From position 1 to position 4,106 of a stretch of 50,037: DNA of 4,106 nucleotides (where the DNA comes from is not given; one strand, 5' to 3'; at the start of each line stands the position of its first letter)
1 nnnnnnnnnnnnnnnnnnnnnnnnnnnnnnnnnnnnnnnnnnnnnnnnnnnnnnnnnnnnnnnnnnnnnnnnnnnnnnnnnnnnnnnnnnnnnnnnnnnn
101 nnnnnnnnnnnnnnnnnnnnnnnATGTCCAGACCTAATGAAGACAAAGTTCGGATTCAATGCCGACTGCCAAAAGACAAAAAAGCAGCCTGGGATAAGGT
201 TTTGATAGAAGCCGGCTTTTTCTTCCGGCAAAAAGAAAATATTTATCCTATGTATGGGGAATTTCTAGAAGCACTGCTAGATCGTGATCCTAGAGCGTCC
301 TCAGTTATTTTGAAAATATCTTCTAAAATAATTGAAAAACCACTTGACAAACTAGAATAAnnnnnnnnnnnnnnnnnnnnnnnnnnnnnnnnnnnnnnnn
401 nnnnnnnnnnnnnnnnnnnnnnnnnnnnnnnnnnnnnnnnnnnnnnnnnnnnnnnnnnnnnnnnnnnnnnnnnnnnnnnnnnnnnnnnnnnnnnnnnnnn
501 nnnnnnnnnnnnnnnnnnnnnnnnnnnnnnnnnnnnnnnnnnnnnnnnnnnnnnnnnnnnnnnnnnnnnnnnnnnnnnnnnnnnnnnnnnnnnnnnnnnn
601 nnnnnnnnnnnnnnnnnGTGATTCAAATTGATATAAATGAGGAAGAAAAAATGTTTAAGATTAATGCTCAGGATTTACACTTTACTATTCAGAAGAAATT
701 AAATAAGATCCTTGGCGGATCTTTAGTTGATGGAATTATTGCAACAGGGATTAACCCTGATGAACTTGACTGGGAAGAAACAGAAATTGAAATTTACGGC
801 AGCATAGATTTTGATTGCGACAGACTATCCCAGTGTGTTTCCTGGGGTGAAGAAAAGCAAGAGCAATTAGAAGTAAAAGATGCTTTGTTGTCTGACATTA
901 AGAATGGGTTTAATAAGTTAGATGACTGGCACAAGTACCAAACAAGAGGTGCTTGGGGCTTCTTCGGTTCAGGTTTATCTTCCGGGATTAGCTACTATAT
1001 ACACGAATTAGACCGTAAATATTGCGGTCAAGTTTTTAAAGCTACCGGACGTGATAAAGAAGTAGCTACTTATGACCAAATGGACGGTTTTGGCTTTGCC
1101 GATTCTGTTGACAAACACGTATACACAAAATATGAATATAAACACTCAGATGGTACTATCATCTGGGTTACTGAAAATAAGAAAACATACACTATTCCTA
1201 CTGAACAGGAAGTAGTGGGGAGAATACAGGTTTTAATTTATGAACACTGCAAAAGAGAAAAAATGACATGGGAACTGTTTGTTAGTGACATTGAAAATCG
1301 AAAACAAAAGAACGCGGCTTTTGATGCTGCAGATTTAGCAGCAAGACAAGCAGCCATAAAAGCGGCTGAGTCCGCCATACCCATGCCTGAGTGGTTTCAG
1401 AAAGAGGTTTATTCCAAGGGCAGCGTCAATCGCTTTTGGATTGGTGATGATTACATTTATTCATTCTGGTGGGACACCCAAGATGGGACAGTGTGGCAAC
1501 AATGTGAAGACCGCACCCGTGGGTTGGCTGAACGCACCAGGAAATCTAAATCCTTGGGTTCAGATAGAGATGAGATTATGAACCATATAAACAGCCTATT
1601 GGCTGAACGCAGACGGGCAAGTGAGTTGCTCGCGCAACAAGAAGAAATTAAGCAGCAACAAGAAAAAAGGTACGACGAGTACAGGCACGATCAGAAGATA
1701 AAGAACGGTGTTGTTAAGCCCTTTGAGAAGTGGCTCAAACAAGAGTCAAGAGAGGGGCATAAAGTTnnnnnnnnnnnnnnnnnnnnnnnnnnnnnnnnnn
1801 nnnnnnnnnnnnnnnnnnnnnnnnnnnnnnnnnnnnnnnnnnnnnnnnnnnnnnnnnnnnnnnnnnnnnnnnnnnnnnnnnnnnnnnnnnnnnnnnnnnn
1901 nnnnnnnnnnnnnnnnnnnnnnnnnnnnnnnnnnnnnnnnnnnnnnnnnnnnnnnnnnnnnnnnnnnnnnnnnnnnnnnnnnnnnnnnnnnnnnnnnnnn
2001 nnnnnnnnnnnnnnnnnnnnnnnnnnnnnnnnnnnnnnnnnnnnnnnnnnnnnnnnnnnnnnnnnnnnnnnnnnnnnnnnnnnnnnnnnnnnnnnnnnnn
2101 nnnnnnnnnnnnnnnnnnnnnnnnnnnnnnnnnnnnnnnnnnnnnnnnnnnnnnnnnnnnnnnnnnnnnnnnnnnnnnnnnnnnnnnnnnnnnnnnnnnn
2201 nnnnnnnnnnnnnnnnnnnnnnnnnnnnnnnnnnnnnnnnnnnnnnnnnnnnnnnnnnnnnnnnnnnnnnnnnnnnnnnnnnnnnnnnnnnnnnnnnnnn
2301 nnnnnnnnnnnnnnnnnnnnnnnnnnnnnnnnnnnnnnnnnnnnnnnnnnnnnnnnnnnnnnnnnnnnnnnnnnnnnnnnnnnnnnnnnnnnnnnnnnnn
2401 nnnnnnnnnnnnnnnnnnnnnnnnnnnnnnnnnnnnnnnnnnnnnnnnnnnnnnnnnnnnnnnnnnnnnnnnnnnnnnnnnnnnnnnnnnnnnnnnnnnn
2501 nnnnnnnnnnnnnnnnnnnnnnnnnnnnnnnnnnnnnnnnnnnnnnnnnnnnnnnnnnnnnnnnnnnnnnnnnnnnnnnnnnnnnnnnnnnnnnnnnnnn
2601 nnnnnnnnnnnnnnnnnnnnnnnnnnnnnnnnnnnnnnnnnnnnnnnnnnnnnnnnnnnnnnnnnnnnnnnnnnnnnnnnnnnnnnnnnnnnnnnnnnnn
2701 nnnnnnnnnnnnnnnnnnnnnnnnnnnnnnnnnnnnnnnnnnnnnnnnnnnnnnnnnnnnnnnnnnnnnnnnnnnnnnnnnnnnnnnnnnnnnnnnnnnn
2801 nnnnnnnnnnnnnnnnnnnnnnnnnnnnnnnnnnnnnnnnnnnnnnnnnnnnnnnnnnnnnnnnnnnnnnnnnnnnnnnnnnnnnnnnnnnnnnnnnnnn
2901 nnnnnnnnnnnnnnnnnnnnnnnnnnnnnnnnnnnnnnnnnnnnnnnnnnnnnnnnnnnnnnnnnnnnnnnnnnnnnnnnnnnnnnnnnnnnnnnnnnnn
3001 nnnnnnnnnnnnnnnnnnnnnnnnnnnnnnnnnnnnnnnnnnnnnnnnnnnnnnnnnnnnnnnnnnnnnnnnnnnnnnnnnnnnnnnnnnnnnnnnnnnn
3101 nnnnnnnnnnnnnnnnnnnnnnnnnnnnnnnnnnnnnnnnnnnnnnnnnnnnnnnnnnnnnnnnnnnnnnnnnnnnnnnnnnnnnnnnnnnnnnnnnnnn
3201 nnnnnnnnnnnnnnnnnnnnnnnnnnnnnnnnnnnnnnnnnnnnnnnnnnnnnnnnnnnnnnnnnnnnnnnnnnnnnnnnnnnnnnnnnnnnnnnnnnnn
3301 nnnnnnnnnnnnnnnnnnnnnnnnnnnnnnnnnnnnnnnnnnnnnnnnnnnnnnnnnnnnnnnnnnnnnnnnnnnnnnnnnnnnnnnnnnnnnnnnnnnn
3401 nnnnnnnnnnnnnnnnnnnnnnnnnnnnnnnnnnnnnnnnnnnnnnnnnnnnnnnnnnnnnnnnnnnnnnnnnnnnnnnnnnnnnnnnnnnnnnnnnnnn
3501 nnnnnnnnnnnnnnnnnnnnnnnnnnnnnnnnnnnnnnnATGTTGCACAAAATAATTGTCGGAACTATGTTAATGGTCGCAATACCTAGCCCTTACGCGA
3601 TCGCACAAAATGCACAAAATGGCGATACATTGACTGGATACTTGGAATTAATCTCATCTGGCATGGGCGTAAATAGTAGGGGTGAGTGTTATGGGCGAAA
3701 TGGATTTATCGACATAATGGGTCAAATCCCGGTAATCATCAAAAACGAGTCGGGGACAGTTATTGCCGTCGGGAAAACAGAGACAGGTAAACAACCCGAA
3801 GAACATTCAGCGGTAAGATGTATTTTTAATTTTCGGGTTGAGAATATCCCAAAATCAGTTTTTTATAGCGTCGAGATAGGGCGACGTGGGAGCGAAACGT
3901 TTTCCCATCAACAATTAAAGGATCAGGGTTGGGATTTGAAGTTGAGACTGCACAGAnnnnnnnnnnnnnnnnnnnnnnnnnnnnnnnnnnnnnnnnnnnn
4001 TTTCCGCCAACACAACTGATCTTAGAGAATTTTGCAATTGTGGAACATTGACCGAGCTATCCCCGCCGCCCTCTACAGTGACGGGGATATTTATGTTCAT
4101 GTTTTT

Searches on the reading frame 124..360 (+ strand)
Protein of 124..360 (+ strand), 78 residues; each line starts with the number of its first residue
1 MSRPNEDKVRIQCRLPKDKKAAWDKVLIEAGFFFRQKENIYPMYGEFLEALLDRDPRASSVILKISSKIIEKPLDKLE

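Call 35: find_homologous_proteins(query=window:124-357:+, max_evalue=0.001)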
Query window:124-357:+ (78 aa): 47 proteins with E <= 0.001 among 47 candidates.
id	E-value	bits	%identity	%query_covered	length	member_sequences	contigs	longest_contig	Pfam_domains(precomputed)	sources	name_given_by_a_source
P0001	5.3e-42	158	95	100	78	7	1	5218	-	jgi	jgi:hypothetical protein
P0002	4.6e-39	149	92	100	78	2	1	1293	-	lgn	-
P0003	5.3e-39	149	90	99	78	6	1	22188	-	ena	-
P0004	2.9e-38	147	88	99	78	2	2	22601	-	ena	-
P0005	1.3e-37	145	88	100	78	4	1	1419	-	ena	-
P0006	2.0e-36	141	82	100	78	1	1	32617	-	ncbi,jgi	ncbi:MAG: hypothetical protein RLZZ184_2575 [Cyanobacteriota bacterium]|jgi:hypothetical protein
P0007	4.6e-36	140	85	100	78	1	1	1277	-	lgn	-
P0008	5.8e-36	139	88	99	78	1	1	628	-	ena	-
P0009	7.0e-36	139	86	100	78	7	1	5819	-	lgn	-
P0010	9.4e-36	139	85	100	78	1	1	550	-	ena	-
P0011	1.3e-35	138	88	99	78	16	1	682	-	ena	-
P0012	1.5e-35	138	86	97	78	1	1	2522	-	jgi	jgi:hypothetical protein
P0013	1.6e-35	138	86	100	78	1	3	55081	-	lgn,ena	-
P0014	1.8e-35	138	86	100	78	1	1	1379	-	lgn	-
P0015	2.0e-35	138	86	100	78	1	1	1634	-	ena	-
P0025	3.5e-34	134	79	100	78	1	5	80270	-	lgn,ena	-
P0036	8.8e-29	116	81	87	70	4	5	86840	-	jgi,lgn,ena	jgi:hypothetical protein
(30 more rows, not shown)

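Call 36: find_encoding_contigs(protein=P0036, flank=10000, max_places=5)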
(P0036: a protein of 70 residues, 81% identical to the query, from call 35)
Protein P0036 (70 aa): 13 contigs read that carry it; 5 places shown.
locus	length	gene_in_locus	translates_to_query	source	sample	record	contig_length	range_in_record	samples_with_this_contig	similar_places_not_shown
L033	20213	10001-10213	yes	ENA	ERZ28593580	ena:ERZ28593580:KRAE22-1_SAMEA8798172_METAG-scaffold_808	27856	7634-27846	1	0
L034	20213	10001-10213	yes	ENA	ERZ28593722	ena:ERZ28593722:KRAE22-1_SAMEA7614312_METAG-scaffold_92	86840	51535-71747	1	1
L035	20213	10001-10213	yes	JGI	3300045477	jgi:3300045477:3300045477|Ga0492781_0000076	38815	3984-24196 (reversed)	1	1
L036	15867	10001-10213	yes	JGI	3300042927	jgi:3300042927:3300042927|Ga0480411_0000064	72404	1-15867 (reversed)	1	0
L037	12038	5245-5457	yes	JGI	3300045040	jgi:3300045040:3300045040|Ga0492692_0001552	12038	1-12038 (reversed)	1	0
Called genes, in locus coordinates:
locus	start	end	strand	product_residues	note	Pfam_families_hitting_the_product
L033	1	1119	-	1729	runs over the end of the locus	PF20155:TMP_3, PF00959:Phage_lysozyme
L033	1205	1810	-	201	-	-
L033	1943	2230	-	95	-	-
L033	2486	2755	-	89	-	-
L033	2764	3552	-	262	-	-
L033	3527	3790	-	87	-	-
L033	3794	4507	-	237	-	-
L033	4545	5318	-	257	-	PF13385:Laminin_G_3 (weak)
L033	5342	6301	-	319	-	PF05939:Phage_min_tail (weak)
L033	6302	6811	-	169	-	-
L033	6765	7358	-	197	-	-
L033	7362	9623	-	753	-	PF24801:FNIII-A_GpJ, PF13550:Phage-tail_3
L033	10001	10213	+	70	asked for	-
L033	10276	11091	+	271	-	-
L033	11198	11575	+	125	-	-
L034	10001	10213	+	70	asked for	-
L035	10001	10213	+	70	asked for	-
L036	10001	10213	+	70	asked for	-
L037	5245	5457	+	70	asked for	-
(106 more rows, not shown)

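Call 37: find_encoding_contigs(protein=P0025, flank=10000, max_places=5)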
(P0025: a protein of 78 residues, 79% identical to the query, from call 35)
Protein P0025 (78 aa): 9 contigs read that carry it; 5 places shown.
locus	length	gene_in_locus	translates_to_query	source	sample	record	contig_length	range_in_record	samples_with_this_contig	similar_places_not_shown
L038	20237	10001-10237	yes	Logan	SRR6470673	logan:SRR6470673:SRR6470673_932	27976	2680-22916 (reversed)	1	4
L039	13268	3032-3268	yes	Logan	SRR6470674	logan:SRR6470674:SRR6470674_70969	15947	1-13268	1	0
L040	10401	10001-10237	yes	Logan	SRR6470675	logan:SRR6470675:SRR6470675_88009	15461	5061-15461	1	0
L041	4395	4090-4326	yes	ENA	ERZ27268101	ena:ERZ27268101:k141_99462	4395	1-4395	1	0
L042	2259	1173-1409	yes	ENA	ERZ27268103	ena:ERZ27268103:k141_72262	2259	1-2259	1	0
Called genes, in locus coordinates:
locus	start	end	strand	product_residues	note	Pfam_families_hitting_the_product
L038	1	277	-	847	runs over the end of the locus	PF14890:Intein_splicing, PF03237:Terminase_6N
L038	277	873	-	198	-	PF03592:Terminase_2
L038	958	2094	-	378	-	PF04542:Sigma70_r2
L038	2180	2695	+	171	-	-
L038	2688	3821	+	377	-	-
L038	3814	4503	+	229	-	PF27782:Csf3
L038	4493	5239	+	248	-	PF01507:PAPS_reduct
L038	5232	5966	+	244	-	-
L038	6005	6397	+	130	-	PF12728:HTH_17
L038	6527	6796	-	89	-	-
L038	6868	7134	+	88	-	-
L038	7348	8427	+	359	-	PF01555:N6_N4_Mtase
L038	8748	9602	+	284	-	-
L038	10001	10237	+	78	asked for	-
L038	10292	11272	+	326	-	-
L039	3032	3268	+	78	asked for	-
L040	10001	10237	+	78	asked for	-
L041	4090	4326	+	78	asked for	-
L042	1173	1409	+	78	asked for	-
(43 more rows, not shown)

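Call 43: search_solved_structures(query=A1, max_evalue=10)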
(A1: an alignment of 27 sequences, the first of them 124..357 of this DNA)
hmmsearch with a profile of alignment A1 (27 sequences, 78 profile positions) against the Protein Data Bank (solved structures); distinct sequences matched with E-value up to 10: 1.
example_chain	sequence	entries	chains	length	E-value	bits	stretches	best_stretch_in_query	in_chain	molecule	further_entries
8e55_A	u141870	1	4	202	0.68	13.2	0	46-72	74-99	SG135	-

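Call 44: search_protein_families(library=phrogs, max_evalue=1, proteins=[window:124-357:+])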
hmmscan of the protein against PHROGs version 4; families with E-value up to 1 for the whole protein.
window:124-357:+ (78 aa): 1 family
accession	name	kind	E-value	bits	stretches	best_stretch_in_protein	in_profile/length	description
phrog_18767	-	unknown function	0.016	16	1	5-36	14-45/71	-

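Call 46: find_encoding_contigs(protein=window:124-360:+, flank=10000, max_places=10)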
Protein window:124-360:+ (78 aa): 18 contigs read that carry it; 10 places shown.
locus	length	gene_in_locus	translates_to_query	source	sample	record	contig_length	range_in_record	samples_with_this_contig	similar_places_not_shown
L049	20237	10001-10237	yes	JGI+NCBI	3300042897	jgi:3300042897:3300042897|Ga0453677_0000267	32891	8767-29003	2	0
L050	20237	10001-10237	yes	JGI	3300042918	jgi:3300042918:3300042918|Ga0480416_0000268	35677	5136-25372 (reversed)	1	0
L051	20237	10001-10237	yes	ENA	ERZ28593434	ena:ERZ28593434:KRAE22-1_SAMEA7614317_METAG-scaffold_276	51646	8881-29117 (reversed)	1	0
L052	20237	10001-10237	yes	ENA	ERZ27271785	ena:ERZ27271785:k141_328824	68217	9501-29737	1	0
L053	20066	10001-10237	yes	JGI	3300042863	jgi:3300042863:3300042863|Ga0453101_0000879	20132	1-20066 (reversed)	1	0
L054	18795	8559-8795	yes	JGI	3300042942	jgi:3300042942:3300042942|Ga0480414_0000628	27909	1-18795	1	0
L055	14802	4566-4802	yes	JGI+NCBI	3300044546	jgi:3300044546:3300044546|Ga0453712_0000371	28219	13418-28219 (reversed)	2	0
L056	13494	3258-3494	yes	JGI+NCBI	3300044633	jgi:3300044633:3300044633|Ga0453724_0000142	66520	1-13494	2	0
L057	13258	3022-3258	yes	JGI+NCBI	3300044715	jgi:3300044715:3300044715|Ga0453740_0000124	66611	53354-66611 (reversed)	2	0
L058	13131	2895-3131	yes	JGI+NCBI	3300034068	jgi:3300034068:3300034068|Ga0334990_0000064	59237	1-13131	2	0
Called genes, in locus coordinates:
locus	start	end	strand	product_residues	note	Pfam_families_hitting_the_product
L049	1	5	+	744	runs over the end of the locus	PF24801:FNIII-A_GpJ, PF13550:Phage-tail_3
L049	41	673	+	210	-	-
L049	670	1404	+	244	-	PF13385:Laminin_G_3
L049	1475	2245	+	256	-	-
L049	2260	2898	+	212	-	PF05100:Phage_tail_L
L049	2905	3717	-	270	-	-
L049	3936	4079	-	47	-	-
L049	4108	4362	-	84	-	-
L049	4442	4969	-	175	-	-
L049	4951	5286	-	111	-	PF13223:DUF4031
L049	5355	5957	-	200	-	-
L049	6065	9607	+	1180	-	PF02811:PHP, PF07733:DNA_pol3_alpha, PF17657:DNA_pol3_finger, PF14579:HHH_6 (faint)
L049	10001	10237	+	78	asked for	-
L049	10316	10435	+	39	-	-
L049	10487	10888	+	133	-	-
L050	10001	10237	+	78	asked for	-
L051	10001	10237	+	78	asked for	-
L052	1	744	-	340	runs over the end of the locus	PF00004:AAA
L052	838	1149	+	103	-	-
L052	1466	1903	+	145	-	-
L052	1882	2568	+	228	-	-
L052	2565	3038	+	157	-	-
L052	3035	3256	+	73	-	-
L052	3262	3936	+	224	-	-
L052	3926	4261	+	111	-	-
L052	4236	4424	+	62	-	-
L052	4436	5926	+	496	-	-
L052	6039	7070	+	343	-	PF00145:DNA_methylase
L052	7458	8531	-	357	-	PF27551:XisAC_N, PF27132:XisAC_2nd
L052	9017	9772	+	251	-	PF00877:NLPC_P60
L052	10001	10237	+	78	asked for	-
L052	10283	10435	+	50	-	-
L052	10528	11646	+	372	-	-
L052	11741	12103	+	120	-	-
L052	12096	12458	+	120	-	PF08302:tRNA_lig_CPD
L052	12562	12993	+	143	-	-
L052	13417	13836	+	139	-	-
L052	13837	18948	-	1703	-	PF20155:TMP_3, PF00959:Phage_lysozyme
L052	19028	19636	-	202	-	-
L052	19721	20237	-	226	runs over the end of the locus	PF16473:Rv2179c-like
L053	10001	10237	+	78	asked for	-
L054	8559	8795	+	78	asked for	-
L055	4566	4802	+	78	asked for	-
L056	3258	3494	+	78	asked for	-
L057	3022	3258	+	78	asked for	-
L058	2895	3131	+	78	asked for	-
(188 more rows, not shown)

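Call 50: predict_structure(alignment_id=A1)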
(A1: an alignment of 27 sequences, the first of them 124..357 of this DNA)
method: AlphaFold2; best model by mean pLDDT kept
length: 78 residues; sequences in the alignment: 27
mean_pLDDT: 65.8   pTM: 0.43
mean pLDDT of the five models: 65.8, 65.6, 65.6, 65.2, 56.5
residues with pLDDT >= 90: 0; 70-90: 39; 50-70: 25; < 50: 14
segments of 3 or more residues with pLDDT < 50: 1-9, 75-78
pLDDT, mean of each block of 10 residues (from residue 1): 43 64 75 62 74 80 74 50
secondary structure, 60 per line:
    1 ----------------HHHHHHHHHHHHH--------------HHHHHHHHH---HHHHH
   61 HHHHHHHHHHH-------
elements in order: H17-29 H44-52 H56-71

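Call 62: fold_search(model_id=the predicted structure, library=pdb)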
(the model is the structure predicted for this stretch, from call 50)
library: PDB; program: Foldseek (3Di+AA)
matches with E <= 10: 13; with E <= 0.001: 0
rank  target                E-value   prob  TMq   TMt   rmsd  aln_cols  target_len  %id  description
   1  8xjv_K                4.5e+00  0.06  0.30  0.20  11.6        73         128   12  Structural basis for the linker histone H5-nucleosome binding and chromatin compaction (released 2024-09-11)
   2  4ua2_D                4.8e+00  0.07  0.38  0.30   7.7        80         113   20  Crystal structure of dual function transcriptional regulator MerR from Bacillus megaterium MB1 (released 2015-07-22)
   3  5fcg_A                4.8e+00  0.03  0.22  0.14  10.9        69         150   13  Crystal structure of Bcl-2 in complex with HBx-BH3 motif (released 2016-02-10)
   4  4ua2_A                5.8e+00  0.03  0.28  0.22   5.9        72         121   22  Crystal structure of dual function transcriptional regulator MerR from Bacillus megaterium MB1 (released 2015-07-22)
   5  4ua2_B                6.7e+00  0.06  0.38  0.29   5.5        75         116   16  Crystal structure of dual function transcriptional regulator MerR from Bacillus megaterium MB1 (released 2015-07-22)
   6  6o0l_C                6.7e+00  0.02  0.21  0.13  13.4        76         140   13  crystal structure of BCL-2 G101V mutation with venetoclax (released 2019-05-22)
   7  9q9e_B                8.1e+00  0.03  0.24  0.16  11.0        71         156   21  Crystal structure of a TELSAM-SUMO1 fusion protein (released 2025-06-18)
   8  9o14_A                8.1e+00  0.02  0.21  0.13  13.4        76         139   13  Crystal Structure of BCL-2 in complex with a stapled BAD BH3 peptide BAD SAHB 4.2 (released 2025-10-08)
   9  9q9e_C                8.7e+00  0.03  0.26  0.17  11.1        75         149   21  Crystal structure of a TELSAM-SUMO1 fusion protein (released 2025-06-18)
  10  6o0m                  9.3e+00  0.02  0.21  0.13  13.5        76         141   13  crystal structure of BCL-2 F104L mutation with venetoclax (released 2019-05-22)
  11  4wv4_A                9.9e+00  0.04  0.30  0.28   8.0        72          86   18  Heterodimer of TAF8/TAF10 (released 2015-01-28)
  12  6o0l_A                9.9e+00  0.02  0.21  0.13  13.4        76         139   13  crystal structure of BCL-2 G101V mutation with venetoclax (released 2019-05-22)
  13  4lxd                  9.9e+00  0.02  0.21  0.14  11.8        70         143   10  Bcl_2-Navitoclax Analog (without Thiophenyl) Complex (released 2013-08-14)

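Call 63: find_related_loci(query=A1, collection=genome_contigs, flank=10000)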
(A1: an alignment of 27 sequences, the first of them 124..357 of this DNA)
Query A1 (78 aa) in genome_contigs; peptide patterns used: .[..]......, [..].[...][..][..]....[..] (x = any residue, [..] = any of these).
117 stretches matched a pattern, but none encodes a relative of the query by tblastn (E <= 1e-3).

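Call 65: search_dna_similar(query=L052:7458-8531:-, collection=phages, mode=protein, max_rows=10)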
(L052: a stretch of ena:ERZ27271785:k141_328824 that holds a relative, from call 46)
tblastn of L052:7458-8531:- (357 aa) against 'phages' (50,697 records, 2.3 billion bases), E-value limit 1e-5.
No match.

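Call 67: search_protein_families(library=ncbifam, max_evalue=0.1, proteins=[L052:7458-8531:-, L052:9017-9772:+, L052:4436-5926:+, window:124-357:+])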
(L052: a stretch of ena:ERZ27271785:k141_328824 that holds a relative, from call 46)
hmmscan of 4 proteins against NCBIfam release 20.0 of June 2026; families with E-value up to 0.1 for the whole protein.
L052:7458-8531:- (357 aa): 0 families

L052:9017-9772:+ (251 aa): 1 family
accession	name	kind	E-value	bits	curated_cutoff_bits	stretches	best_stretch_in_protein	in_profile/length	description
NF041370.1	desamp_Halo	equivalog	0.0025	17.7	130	1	2-93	3-108/133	desampylase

L052:4436-5926:+ (496 aa): 0 families

window:124-357:+ (78 aa): 0 families

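Call 68: search_solved_structures(query=L052:7458-8528:-, max_evalue=10)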
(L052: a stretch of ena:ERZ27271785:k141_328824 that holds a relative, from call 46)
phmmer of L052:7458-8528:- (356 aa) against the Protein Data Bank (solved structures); distinct sequences matched with E-value up to 10: 0.

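Call 81: search_protein_families(library=phrogs, max_evalue=0.001, proteins=[L052:4436-5926:+, L052:1882-2568:+, L052:3262-3936:+, L052:7458-8531:-])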
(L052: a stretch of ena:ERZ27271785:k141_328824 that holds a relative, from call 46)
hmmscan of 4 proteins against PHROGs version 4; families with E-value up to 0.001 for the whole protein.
L052:4436-5926:+ (496 aa): 0 families

L052:1882-2568:+ (228 aa): 0 families

L052:3262-3936:+ (224 aa): 0 families

L052:7458-8531:- (357 aa): 0 families

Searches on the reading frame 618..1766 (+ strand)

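Call 44: search_protein_families(library=phrogs, max_evalue=1, proteins=[window:618-1766:+])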
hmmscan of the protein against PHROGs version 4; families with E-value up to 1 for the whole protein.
window:618-1766:+ (383 aa): 2 families
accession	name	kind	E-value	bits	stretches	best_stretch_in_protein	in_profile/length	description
phrog_14843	-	unknown function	0.00038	21.4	1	161-229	17-85/125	-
phrog_10062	-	unknown function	0.17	12.6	1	173-271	21-116/241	-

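Call 67: search_protein_families(library=ncbifam, max_evalue=0.1, proteins=[window:618-1766:+])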
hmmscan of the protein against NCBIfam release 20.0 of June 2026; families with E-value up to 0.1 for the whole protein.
window:618-1766:+ (383 aa): 0 families

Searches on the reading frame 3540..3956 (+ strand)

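Call 9: search_protein_families(library=pfam, max_evalue=0.01, proteins=[window:3540-3956:+])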
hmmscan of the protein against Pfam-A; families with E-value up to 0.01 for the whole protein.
seq(139 aa): 0 families

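Call 44: search_protein_families(library=phrogs, max_evalue=1, proteins=[window:3540-3956:+])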
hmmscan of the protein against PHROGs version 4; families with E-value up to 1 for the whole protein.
window:3540-3956:+ (139 aa): 1 family
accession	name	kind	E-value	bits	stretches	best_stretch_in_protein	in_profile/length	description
phrog_13528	-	unknown function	0.39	11.8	1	3-48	2-46/113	-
